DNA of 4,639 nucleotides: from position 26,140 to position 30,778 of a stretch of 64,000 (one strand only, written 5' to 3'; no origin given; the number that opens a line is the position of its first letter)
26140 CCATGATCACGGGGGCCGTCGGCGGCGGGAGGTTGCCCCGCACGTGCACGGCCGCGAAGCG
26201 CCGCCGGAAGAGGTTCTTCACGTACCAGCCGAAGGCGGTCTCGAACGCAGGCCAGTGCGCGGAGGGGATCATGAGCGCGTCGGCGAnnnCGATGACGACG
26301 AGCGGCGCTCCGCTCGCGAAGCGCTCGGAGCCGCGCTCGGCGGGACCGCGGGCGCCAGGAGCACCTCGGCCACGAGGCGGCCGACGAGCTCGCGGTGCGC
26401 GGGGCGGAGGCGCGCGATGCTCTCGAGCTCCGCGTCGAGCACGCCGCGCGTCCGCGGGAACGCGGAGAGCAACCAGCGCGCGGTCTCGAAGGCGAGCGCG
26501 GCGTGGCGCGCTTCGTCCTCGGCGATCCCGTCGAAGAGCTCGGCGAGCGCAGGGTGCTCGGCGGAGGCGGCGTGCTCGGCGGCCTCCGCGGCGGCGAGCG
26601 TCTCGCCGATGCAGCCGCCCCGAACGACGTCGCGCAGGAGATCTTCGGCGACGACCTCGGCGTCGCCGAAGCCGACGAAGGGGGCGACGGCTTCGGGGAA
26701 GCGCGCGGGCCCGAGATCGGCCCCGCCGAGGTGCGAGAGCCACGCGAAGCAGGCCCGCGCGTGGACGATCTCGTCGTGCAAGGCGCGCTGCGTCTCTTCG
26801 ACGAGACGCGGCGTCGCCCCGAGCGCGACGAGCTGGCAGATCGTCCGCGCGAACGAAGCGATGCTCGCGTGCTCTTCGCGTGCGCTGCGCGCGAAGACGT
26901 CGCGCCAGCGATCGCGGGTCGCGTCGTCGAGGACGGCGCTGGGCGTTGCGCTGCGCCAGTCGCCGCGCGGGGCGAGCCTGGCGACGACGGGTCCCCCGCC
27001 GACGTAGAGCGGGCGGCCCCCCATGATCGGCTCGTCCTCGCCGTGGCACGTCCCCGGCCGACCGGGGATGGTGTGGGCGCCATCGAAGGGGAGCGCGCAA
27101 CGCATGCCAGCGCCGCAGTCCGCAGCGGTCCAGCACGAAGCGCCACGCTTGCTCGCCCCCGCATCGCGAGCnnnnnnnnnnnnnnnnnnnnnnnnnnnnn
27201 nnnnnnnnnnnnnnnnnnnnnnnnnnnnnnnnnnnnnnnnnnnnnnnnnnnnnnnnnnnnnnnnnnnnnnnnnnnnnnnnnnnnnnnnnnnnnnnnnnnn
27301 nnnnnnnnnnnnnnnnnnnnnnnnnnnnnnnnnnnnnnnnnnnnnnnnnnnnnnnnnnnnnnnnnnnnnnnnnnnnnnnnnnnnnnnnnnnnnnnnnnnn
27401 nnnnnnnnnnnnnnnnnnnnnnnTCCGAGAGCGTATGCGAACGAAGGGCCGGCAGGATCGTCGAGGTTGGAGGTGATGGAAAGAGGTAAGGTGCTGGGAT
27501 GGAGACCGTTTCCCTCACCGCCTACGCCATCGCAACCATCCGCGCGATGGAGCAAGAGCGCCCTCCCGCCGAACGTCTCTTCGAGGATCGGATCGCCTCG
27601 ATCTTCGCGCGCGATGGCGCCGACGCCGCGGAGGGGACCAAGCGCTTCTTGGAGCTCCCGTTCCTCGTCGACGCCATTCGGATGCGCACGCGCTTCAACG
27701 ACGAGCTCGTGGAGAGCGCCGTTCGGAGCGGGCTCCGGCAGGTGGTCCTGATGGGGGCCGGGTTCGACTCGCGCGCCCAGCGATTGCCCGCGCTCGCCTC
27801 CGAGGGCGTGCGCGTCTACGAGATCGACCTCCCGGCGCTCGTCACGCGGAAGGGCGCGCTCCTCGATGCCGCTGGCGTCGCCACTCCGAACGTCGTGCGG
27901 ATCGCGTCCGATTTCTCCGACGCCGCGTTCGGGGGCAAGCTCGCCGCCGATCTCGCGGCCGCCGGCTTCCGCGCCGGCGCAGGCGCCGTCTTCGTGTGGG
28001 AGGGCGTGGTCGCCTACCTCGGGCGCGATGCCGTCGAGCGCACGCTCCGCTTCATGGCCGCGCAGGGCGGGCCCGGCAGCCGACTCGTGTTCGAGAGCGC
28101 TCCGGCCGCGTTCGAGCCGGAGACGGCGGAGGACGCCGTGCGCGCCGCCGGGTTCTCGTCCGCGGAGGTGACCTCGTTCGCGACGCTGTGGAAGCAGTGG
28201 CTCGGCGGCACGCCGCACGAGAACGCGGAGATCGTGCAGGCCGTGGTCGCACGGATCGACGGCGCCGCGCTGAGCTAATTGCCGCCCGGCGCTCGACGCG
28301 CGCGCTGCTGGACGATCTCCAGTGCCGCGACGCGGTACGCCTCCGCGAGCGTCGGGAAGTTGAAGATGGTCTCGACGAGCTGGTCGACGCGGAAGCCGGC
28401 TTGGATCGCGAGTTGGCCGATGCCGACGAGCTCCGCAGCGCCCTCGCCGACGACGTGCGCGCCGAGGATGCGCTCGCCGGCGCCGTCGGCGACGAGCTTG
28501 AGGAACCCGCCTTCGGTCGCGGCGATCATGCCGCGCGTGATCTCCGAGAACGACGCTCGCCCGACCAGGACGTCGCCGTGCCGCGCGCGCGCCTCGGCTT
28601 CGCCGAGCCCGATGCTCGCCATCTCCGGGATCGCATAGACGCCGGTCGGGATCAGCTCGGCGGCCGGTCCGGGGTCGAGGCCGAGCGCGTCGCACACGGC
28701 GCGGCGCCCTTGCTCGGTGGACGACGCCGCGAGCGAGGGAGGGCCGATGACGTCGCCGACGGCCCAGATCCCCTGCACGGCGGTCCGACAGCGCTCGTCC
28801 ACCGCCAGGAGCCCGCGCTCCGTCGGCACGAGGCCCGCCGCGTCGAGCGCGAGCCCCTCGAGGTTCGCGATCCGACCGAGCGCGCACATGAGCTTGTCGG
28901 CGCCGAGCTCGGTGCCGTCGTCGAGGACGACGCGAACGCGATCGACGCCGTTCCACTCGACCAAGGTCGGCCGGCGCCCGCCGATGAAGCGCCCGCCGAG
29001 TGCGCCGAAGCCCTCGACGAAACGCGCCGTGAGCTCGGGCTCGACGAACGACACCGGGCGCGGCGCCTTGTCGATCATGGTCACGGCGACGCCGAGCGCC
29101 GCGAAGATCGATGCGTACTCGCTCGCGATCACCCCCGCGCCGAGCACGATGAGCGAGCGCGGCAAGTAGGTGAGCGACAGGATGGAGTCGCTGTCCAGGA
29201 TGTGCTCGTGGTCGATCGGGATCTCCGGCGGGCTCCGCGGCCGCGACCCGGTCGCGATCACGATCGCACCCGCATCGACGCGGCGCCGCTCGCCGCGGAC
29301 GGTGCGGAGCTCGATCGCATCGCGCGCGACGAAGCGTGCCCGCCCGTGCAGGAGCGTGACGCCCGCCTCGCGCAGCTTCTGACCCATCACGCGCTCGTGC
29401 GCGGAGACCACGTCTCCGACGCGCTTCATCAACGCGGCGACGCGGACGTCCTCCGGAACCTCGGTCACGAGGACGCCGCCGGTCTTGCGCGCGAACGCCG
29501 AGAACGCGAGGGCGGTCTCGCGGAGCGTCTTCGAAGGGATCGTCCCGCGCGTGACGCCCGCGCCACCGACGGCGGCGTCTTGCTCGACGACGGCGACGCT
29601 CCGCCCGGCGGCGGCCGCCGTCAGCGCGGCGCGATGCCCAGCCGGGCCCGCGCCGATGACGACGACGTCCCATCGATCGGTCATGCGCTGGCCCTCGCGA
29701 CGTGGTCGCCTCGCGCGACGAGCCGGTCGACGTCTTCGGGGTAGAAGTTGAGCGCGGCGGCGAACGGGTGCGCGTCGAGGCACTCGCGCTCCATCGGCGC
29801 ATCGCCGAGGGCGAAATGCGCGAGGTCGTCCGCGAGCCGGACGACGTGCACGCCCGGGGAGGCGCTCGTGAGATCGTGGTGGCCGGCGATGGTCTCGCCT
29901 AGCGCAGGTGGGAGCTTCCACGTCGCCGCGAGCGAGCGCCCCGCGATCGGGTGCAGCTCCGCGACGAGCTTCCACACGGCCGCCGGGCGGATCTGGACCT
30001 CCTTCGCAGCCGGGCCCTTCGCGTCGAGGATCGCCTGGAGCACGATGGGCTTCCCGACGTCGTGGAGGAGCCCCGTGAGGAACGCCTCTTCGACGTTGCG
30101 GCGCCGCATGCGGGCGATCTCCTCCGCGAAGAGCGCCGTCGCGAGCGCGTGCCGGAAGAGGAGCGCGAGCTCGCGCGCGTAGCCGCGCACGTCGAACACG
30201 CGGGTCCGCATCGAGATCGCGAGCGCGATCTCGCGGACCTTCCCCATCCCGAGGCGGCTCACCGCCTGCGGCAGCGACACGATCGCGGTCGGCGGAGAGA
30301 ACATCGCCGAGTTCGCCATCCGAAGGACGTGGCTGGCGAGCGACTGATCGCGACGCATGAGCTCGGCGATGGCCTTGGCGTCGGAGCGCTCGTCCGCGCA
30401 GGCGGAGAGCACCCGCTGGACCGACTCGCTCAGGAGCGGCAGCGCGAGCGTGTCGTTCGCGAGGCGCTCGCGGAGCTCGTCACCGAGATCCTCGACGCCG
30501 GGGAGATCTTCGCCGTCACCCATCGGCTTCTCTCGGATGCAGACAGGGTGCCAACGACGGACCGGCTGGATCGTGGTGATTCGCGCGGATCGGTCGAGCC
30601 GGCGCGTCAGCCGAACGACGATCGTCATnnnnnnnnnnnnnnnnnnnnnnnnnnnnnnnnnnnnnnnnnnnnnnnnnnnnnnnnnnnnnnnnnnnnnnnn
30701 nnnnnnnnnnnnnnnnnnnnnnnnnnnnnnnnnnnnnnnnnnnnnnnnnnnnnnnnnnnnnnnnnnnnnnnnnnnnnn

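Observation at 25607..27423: Exported ferritin-like di-iron lipoprotein paired with a lysophospholipid acyltransferase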

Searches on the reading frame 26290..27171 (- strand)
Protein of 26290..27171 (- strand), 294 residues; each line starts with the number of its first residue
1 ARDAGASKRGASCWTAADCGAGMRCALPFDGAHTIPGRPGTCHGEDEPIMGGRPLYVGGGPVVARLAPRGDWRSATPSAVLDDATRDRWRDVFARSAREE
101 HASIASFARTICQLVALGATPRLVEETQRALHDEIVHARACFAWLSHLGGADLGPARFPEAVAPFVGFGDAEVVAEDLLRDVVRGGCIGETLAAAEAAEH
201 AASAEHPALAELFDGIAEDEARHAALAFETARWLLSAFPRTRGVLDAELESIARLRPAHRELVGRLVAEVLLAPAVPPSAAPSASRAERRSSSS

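Call 7: find_homologous_proteins(query=window:26290-27171:-, max_evalue=0.001)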
Query seq(294 aa) (294 aa): 302 proteins with E <= 0.001 among 8000 candidates; the best 120 are listed.
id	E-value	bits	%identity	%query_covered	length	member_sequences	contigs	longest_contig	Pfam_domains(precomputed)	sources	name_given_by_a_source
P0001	2.0e-150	518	100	83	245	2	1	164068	PF02915.24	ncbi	-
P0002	1.7e-80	289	58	89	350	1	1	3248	-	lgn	-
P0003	3.4e-76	274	55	89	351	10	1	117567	-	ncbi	-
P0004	4.1e-76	274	56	90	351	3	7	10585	-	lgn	-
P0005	8.9e-67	244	53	88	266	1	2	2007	-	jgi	jgi:hypothetical protein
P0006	3.3e-66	242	54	82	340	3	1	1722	-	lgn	-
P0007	2.3e-65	239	52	88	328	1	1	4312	-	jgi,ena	-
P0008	2.0e-63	233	55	83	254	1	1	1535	-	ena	-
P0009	2.3e-60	223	52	85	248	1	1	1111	-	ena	-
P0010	3.4e-59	219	49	88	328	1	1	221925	-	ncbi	-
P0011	1.2e-57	214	49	84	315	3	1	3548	-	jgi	-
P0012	1.3e-57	214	49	88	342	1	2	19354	-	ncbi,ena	-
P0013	3.1e-56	209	56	80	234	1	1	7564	-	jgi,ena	-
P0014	4.2e-55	205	53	80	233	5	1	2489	-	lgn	-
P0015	7.5e-55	204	54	76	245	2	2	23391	-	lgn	-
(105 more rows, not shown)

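Call 30: find_encoding_contigs(protein=P0001, flank=3000, max_places=2)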
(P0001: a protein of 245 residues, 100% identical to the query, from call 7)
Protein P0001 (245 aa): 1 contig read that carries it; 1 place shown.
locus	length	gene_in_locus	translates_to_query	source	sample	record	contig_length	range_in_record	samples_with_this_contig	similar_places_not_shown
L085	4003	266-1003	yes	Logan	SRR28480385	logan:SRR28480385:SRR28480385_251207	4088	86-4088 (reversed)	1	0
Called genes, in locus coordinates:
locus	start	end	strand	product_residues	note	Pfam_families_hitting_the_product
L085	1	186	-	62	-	?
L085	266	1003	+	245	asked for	PF02915:Rubrerythrin (faint)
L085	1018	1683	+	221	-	PF01553:Acyltransferase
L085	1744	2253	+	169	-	PF09351:DUF1993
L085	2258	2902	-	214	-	-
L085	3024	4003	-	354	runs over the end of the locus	?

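Call 47: find_encoding_contigs(protein=P0004, flank=5000, max_places=4)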
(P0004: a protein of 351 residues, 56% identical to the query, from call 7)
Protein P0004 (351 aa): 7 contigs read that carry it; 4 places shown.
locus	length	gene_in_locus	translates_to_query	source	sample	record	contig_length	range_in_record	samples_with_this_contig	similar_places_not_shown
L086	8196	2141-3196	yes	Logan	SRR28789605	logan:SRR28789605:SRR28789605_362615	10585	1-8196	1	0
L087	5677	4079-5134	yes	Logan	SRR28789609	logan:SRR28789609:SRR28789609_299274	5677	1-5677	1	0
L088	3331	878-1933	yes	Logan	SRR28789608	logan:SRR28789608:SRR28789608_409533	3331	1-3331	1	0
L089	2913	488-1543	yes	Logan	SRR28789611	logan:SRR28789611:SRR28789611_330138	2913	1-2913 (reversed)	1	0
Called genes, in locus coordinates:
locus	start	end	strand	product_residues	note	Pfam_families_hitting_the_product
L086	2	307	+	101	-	?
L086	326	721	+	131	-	-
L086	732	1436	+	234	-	-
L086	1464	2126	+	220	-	PF04402:SIMPL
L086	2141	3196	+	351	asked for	-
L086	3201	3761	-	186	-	-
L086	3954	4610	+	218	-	PF01553:Acyltransferase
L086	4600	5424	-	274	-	-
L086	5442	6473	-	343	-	PF05175:MTS (weak), PF13847:Methyltransf_31 (weak), PF08241:Methyltransf_11, PF08242:Methyltransf_12, PF13649:Methyltransf_25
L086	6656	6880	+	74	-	-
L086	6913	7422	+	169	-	PF09351:DUF1993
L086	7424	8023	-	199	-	-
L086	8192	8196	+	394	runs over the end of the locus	-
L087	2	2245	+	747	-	?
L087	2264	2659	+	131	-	-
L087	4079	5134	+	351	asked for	-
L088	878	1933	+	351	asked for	-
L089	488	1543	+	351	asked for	-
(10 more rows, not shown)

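Call 48: find_encoding_contigs(protein=P0010, flank=5000, max_places=2)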
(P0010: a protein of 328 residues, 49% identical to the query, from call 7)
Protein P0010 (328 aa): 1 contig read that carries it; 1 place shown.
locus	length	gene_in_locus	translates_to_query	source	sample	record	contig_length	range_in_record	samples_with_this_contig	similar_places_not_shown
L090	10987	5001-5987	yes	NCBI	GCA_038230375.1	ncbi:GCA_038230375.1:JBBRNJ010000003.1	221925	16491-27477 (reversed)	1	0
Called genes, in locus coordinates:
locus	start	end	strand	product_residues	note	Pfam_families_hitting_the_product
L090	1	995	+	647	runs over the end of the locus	PF00989:PAS, PF08448:PAS_4, PF13188:PAS_8 (weak), PF13426:PAS_9, PF12860:PAS_7, PF00512:HisKA, PF02518:HATPase_c, PF00072:Response_reg, +1 more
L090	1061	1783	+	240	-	-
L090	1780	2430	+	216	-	PF01135:PCMT, PF13649:Methyltransf_25 (weak)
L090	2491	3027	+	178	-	PF13590:DUF4136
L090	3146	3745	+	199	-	PF00440:TetR_N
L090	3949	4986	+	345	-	PF12706:Lactamase_B_2 (faint)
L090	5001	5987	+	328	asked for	-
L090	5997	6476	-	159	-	PF12680:SnoaL_2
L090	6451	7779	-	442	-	PF01134:GIDA (faint), PF01266:DAO (faint), PF03486:HI0933_like (faint), PF07992:Pyr_redox_2, PF13450:NAD_binding_8 (weak), PF13738:Pyr_redox_3 (faint), PF00070:Pyr_redox, PF22366:NDH2_C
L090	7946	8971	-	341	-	PF02585:PIG-L (weak)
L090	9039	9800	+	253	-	PF16396:DUF5005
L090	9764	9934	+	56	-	-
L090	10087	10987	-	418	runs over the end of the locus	-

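Call 49: find_encoding_contigs(protein=P0012, flank=5000, max_places=2)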
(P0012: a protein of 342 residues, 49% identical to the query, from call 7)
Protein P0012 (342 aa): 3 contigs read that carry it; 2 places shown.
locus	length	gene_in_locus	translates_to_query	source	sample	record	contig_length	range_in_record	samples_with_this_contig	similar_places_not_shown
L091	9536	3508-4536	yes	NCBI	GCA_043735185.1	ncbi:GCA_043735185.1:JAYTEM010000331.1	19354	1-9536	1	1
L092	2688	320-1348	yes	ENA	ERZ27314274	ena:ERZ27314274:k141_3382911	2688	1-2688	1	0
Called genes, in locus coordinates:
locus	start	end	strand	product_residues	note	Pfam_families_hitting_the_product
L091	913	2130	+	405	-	-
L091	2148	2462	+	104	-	-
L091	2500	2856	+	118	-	-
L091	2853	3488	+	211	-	PF01712:dNK, PF13671:AAA_33 (faint)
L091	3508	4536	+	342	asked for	-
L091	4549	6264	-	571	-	-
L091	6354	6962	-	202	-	-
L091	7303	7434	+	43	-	-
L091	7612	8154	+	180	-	-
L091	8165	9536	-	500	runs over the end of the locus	-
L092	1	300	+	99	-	?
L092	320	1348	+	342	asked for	-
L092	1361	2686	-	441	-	?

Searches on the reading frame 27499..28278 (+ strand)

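Call 4: search_protein_families(library=pfam, proteins=[window:27499-28278:+], max_evalue=0.01)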
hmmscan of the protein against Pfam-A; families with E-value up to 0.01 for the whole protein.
window:27499-28278:+ (259 aa): 1 family
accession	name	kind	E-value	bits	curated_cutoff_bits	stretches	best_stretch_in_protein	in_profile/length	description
PF04072.20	LCM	-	3.9e-38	131.6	22.3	1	9-186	2-186/187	Leucine carboxyl methyltransferase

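Call 5: search_protein_families(library=ncbifam, proteins=[window:27499-28278:+], max_evalue=0.01)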
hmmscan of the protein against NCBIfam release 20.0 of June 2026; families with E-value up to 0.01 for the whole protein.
window:27499-28278:+ (259 aa): 1 family
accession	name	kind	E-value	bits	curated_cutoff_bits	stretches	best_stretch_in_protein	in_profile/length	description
TIGR00027.1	mthyl_TIGR00027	subfamily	2.7e-46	158.1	93.55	1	6-223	2-217/259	SAM-dependent methyltransferase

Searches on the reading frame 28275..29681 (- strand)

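Call 4: search_protein_families(library=pfam, proteins=[window:28275-29681:-], max_evalue=0.01)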
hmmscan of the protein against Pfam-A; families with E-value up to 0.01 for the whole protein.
window:28275-29681:- (468 aa): 18 families
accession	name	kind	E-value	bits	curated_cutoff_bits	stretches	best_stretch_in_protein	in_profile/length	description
PF07992.20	Pyr_redox_2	-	3.5e-52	178.1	26.1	1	5-325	2-291/291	Pyridine nucleotide-disulphide oxidoreductase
PF02852.28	Pyr_redox_dim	-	2.4e-28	98.9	25.3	1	344-452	1-109/110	Pyridine nucleotide-disulphide oxidoreductase, dimerisation domain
PF00070.33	Pyr_redox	-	3.5e-13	50.3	22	1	177-254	2-80/82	Pyridine nucleotide-disulphide oxidoreductase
PF12831.13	FAD_oxidored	-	8.1e-09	35.7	27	1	5-145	1-145/416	FAD dependent oxidoreductase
PF13738.12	Pyr_redox_3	-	7.5e-07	29.1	30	0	7-38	1-33/305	Pyridine nucleotide-disulphide oxidoreductase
PF00890.30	FAD_binding_2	-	8.3e-07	29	20.4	1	5-41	1-37/414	FAD binding domain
PF13450.12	NAD_binding_8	-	1e-05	26.2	21.9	1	8-44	1-37/68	NAD(P)-binding Rossmann-like domain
PF03486.20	HI0933_like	-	4.1e-05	23.6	50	1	5-39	2-36/244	HI0933-like protein Rossmann domain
PF02737.24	3HCDH_N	-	0.0002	21.8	22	0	178-210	3-35/180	3-hydroxyacyl-CoA dehydrogenase, NAD binding domain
PF01266.30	DAO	-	0.00023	21.2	27.9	1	5-89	1-88/353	FAD dependent oxidoreductase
PF13478.12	XdhC_C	-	0.00043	21.2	29.7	0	177-208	1-32/125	XdhC Rossmann domain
PF01262.27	AlaDh_PNT_C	-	0.00048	20.1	23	0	176-223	30-77/214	Alanine dehydrogenase/PNT, C-terminal domain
PF01946.23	Thi4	-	0.00057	19.6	26.2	1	5-51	19-66/235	Thi4 family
PF02826.25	2-Hacid_dh_C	-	0.00058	19.7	25.1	0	175-211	37-73/178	D-isomer specific 2-hydroxyacid dehydrogenase, NAD binding domain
PF02254.24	TrkA_N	-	0.00075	20.2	23.8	0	6-37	1-32/116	TrkA-N domain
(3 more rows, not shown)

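Call 5: search_protein_families(library=ncbifam, proteins=[window:28275-29681:-], max_evalue=0.01)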
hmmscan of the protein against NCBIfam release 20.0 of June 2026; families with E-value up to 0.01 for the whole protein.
window:28275-29681:- (468 aa): 108 families (the best 25 are shown)
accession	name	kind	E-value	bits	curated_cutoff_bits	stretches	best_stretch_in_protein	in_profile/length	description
NF003585.0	PRK05249.1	equivalog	6.6e-145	483.3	465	1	3-460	6-461/464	Si-specific NAD(P)(+) transhydrogenase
TIGR01350.1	lipoamide_DH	equivalog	1.3e-95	320.8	408.8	1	4-460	2-458/461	dihydrolipoyl dehydrogenase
TIGR02053.1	MerA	equivalog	6.2e-78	262.9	454.45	1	5-455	2-452/465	mercury(II) reductase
NF004776.0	PRK06116.1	equivalog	5.7e-74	249.7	480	1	3-448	4-445/450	glutathione-disulfide reductase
TIGR01424.1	gluta_reduc_2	equivalog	1.7e-72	244.4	606.05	1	4-448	3-441/446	glutathione-disulfide reductase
NF005883.0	PRK07845.1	equivalog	8.7e-71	239.3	479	1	5-459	4-462/466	NAD(P)H-quinone dehydrogenase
NF005884.0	PRK07846.1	equivalog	2.7e-65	220.8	501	1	3-454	3-449/454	mycothione reductase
NF004946.0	PRK06292.2-4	subfamily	1.8e-64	218.3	634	1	2-461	2-475/487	dihydrolipoyl dehydrogenase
NF004991.0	PRK06370.1-3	subfamily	1.3e-62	212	620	1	2-454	34-485/509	FAD-containing oxidoreductase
NF004943.0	PRK06292.2-1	equivalog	2.8e-62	211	432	1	3-454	3-453/456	dihydrolipoyl dehydrogenase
NF004947.0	PRK06292.2-5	equivalog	7.3e-61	206.5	592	1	3-455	3-457/474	dihydrolipoyl dehydrogenase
NF005572.0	PRK07251.1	equivalog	4.5e-58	197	537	1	3-448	3-431/438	FAD-containing oxidoreductase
NF041853.1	hythiocyan_redase_MerA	equivalog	5.5e-58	196.9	650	1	3-449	3-434/440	hypothiocyanous acid reductase MerA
NF004992.0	PRK06370.1-4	equivalog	3.1e-57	194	629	1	2-449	3-448/459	FAD-containing oxidoreductase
TIGR03452.1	mycothione_red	equivalog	6e-57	193.5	635.65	1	3-447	2-443/452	mycothione reductase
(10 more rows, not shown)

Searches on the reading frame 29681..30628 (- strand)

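Call 35: search_protein_families(library=pfam, proteins=[window:29681-30628:-], max_evalue=0.001)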
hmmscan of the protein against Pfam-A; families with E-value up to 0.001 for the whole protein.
window:29681-30628:- (315 aa): 2 families
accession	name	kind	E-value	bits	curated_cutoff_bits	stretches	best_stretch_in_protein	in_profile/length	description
PF08668.18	HDOD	-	1.5e-42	145.8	22.9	1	63-252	1-195/196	HDOD domain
PF01966.28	HD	-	5.1e-12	46.5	22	1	158-270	2-114/116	HD domain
